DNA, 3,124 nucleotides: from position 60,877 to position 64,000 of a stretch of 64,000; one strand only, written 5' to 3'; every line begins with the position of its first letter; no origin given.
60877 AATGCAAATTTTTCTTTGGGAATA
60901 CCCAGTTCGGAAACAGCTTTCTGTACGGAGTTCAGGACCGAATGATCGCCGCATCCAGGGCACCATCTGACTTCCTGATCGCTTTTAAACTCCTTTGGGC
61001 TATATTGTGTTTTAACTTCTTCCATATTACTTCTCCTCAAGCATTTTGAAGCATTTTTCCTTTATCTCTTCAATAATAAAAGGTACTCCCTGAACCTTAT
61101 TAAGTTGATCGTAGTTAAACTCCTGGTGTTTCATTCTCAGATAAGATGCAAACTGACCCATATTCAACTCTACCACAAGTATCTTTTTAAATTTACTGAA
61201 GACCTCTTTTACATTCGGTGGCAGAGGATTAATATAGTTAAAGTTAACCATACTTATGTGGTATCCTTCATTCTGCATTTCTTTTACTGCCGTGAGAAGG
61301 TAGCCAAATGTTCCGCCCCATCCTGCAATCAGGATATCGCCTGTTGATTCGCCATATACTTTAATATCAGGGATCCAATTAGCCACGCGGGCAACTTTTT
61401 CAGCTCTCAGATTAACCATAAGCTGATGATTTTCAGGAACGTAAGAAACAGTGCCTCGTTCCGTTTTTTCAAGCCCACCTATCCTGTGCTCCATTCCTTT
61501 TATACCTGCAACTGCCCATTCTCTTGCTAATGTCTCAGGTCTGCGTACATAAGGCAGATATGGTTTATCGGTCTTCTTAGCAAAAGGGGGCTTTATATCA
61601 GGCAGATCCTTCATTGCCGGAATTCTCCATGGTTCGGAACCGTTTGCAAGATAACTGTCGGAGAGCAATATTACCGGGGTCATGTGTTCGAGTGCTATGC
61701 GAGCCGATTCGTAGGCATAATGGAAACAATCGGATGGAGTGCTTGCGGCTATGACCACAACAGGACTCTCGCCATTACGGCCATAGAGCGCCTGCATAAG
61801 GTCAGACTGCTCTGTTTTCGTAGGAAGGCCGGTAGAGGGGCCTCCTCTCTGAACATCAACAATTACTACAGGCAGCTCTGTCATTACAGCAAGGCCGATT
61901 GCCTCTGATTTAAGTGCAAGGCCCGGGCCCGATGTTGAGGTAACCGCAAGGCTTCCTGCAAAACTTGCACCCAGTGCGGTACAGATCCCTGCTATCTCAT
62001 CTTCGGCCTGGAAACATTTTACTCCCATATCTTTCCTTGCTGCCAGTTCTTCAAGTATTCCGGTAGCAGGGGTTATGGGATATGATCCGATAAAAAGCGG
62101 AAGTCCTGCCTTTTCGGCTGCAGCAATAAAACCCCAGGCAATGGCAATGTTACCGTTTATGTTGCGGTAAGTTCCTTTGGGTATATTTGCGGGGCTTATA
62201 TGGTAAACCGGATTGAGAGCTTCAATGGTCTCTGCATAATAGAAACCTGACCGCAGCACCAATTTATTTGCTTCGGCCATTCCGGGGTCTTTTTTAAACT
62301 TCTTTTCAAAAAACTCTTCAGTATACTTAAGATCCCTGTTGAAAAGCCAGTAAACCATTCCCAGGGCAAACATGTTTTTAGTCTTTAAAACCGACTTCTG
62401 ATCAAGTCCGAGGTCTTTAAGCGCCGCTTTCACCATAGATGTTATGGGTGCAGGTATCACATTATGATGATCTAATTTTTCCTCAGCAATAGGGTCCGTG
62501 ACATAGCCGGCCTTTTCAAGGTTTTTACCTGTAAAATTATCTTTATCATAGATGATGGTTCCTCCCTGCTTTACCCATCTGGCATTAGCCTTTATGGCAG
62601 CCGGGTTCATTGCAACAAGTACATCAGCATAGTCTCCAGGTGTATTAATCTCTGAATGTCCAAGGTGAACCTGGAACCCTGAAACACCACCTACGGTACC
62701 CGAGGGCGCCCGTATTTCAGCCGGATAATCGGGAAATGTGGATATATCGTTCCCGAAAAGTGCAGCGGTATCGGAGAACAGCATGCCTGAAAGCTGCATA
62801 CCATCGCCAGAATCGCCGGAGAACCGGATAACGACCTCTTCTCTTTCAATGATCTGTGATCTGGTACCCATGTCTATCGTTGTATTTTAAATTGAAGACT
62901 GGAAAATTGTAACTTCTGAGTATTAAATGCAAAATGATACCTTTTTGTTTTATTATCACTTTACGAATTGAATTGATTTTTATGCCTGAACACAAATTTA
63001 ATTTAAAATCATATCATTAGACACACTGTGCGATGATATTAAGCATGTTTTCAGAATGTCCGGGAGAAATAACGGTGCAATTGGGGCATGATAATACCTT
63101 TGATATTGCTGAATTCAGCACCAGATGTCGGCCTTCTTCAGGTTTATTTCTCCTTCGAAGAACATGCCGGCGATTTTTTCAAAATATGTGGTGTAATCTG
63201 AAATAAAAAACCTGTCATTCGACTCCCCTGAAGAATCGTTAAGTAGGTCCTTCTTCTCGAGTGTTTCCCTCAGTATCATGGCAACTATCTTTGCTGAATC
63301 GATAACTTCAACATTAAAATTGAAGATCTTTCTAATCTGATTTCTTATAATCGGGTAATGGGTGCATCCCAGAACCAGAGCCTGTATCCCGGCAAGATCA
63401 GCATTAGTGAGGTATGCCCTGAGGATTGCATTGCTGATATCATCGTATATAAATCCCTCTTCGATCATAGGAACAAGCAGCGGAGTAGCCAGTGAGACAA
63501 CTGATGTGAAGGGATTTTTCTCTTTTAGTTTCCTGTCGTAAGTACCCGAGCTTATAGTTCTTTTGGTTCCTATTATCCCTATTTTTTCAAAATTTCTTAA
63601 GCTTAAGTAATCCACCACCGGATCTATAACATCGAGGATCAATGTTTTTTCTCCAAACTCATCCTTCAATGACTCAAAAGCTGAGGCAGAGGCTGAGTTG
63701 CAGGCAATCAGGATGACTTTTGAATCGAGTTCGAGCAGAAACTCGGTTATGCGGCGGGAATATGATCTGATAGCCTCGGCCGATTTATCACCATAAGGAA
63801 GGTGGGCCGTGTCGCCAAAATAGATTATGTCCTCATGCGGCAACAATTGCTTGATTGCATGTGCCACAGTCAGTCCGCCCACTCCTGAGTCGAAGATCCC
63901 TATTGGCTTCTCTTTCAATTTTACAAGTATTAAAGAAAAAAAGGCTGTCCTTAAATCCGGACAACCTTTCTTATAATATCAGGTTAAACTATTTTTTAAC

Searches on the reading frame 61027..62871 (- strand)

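Call 25: search_protein_families(library=pfam, proteins=[window:61027-62871:-])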
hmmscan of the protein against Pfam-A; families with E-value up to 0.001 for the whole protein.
window:61027-62871:- (614 aa): 3 families
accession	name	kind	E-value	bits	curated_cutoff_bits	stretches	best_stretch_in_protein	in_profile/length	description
PF01855.24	POR_N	-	1.6e-54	185.5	27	1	255-471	5-220/231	Pyruvate flavodoxin/ferredoxin oxidoreductase, thiamine diP-bdg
PF01558.24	POR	-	8.8e-27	94.8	27.4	1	22-210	2-172/173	Pyruvate ferredoxin/flavodoxin oxidoreductase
PF17147.9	PFOR_II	-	0.00022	22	27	1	512-585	2-81/102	Pyruvate:ferredoxin oxidoreductase core domain II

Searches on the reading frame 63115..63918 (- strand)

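Call 88: search_protein_families(library=pfam, proteins=[window:63115-63918:-], max_evalue=0.00001)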
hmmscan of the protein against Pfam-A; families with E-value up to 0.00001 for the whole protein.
window:63115-63918:- (267 aa): 1 family
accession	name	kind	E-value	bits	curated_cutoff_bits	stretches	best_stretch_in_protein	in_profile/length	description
PF01177.27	Asp_Glu_race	-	3.8e-15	56.7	31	1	20-213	18-208/211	Asp/Glu/Hydantoin racemase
